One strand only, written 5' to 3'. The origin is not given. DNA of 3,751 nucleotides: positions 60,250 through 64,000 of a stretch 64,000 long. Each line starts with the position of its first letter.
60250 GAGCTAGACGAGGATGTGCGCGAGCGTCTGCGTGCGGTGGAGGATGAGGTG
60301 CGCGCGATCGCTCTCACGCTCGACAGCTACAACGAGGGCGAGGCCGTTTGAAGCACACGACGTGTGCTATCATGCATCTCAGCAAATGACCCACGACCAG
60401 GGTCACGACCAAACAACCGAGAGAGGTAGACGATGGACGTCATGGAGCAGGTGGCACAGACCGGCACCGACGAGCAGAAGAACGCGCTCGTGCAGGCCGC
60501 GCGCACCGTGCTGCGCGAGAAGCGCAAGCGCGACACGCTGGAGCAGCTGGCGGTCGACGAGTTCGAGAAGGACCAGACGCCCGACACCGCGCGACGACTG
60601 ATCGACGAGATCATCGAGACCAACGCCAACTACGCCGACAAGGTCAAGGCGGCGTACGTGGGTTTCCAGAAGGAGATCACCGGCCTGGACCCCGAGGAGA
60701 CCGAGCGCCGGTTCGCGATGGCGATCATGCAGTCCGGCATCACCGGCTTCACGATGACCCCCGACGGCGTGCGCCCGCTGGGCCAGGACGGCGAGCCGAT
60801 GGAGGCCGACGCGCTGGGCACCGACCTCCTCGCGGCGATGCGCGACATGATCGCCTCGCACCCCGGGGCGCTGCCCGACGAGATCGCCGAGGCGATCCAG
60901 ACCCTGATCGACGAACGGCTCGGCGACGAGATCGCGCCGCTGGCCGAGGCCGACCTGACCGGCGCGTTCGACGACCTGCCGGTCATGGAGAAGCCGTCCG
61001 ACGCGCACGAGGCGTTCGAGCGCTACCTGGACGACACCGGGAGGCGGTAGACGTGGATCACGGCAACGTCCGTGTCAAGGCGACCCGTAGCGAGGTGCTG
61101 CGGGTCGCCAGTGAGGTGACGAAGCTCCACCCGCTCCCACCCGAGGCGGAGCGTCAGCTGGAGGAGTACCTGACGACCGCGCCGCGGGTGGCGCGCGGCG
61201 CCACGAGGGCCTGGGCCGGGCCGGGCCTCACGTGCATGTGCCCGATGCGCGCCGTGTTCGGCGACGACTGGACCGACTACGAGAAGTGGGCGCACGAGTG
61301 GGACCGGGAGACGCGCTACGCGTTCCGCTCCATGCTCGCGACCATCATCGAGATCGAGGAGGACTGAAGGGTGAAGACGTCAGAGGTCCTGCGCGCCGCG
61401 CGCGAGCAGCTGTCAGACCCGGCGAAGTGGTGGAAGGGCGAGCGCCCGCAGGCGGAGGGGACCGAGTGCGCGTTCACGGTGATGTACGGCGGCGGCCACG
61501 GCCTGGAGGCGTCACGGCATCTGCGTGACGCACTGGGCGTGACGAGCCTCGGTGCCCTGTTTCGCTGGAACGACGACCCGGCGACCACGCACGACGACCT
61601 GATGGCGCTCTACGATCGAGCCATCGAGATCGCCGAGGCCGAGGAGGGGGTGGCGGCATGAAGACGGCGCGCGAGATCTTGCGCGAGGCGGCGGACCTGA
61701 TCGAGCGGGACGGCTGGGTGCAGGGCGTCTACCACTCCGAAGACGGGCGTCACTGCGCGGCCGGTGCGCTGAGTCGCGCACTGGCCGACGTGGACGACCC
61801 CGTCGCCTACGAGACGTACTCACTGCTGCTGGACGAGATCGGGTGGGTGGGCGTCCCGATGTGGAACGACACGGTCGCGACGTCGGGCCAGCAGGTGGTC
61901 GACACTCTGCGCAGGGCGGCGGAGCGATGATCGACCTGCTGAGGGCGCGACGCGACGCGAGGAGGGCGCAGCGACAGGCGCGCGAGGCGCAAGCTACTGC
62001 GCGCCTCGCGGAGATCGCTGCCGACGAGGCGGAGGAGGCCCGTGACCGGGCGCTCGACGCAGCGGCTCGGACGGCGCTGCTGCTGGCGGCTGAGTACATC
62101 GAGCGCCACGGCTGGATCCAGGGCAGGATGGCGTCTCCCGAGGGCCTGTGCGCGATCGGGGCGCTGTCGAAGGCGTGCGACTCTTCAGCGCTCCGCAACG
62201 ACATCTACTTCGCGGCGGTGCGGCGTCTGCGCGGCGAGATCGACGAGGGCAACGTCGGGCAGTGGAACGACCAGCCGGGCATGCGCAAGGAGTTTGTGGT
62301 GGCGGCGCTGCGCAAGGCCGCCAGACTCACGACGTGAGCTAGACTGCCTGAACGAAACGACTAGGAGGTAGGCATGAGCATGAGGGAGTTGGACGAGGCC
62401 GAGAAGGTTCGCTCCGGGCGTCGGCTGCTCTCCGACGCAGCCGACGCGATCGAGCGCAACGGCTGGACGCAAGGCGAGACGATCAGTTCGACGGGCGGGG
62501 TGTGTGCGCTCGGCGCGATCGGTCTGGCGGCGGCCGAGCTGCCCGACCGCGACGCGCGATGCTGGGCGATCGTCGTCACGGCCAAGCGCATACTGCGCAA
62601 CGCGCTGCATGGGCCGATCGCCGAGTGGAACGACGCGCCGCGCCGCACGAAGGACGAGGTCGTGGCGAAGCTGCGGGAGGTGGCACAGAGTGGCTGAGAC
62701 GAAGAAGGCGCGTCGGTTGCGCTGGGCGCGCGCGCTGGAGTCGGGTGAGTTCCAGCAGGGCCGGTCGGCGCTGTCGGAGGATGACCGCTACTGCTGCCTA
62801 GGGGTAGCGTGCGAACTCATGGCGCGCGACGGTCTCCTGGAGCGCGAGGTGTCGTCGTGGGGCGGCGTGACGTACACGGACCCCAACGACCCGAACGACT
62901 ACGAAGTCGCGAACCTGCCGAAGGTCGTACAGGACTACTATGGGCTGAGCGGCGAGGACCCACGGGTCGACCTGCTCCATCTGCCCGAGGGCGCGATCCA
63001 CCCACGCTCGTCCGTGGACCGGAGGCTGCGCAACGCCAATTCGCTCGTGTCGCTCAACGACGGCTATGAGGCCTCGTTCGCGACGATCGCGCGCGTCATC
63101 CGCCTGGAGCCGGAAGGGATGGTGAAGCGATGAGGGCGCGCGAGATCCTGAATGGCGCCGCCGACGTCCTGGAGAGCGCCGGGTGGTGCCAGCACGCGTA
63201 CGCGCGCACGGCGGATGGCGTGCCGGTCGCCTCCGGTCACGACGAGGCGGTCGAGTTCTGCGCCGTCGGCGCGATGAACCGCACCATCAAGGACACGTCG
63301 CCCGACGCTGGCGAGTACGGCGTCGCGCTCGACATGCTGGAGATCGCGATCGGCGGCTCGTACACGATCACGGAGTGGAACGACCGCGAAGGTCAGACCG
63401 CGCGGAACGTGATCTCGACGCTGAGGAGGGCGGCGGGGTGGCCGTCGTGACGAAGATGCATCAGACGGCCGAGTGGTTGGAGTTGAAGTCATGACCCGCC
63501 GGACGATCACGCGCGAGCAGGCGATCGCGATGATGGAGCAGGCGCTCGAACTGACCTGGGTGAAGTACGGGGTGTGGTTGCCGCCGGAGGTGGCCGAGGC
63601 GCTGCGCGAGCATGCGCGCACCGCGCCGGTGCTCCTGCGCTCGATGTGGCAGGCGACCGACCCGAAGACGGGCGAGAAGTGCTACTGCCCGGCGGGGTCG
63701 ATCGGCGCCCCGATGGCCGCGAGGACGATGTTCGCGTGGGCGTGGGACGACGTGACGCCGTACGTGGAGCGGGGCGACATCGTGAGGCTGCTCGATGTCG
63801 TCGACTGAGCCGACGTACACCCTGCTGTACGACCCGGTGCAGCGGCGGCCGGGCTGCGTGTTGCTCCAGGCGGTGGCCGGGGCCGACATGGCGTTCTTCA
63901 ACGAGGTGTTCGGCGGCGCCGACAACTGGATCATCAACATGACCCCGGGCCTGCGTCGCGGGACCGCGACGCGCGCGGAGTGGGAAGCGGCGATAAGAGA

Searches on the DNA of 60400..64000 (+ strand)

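Call 7: search_dna_similar(query=window:60400-64000:+, collection=phages, mode=near, max_rows=25)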
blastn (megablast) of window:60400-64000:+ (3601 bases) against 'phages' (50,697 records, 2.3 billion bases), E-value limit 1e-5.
No match.

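Call 12: search_dna_similar(query=window:60400-64000:+, collection=plasmids, mode=near, max_rows=15)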
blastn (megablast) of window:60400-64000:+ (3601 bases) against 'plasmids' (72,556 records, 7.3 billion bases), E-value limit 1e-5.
No match.

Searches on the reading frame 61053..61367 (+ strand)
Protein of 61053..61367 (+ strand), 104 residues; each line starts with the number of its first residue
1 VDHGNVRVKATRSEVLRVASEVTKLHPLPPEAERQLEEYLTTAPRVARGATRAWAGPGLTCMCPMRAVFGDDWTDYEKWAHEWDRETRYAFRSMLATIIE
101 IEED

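Call 4: search_protein_families(library=pfam, proteins=[window:61053-61367:+], max_evalue=1)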
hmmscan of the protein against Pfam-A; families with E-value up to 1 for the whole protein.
window:61053-61367:+ (104 aa): 0 families

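Call 5: search_protein_families(library=phrogs, proteins=[window:61053-61367:+], max_evalue=0.01)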
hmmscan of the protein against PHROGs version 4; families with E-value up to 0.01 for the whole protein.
window:61053-61367:+ (104 aa): 0 families

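Call 53: search_protein_families(library=padloc, proteins=[window:61053-61367:+], max_evalue=0.1)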
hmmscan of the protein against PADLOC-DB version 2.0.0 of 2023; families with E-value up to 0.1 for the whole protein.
window:61053-61367:+ (104 aa): 0 families

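Call 54: search_protein_families(library=ncbifam, proteins=[window:61053-61367:+], max_evalue=0.1)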
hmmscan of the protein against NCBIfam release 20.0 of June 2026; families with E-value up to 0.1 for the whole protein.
window:61053-61367:+ (104 aa): 0 families

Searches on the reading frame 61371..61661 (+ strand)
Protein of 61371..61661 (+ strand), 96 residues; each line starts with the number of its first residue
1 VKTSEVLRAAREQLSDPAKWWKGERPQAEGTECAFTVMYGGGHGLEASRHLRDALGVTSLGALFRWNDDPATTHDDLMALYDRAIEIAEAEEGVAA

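Call 4: search_protein_families(library=pfam, proteins=[window:61371-61661:+], max_evalue=1)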
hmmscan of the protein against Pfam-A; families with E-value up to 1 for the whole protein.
window:61371-61661:+ (96 aa): 1 family
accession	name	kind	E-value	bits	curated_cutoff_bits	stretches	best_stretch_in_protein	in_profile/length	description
PF19698.5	DUF6197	-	1.6e-09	38.5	24.6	1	3-86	6-110/111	Family of unknown function (DUF6197)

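Call 5: search_protein_families(library=phrogs, proteins=[window:61371-61661:+], max_evalue=0.01)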
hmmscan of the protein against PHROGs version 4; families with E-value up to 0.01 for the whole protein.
window:61371-61661:+ (96 aa): 2 families
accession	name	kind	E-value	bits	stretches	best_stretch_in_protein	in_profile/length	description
phrog_762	-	unknown function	1.8e-08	35.2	1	1-95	42-158/281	-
phrog_11487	-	unknown function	0.0073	17.5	0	61-86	94-119/134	-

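Call 53: search_protein_families(library=padloc, proteins=[window:61371-61661:+], max_evalue=0.1)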
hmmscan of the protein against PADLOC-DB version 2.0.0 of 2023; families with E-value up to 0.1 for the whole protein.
window:61371-61661:+ (96 aa): 0 families

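Call 54: search_protein_families(library=ncbifam, proteins=[window:61371-61661:+], max_evalue=0.1)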
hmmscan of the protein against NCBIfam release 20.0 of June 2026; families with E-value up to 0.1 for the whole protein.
window:61371-61661:+ (96 aa): 0 families
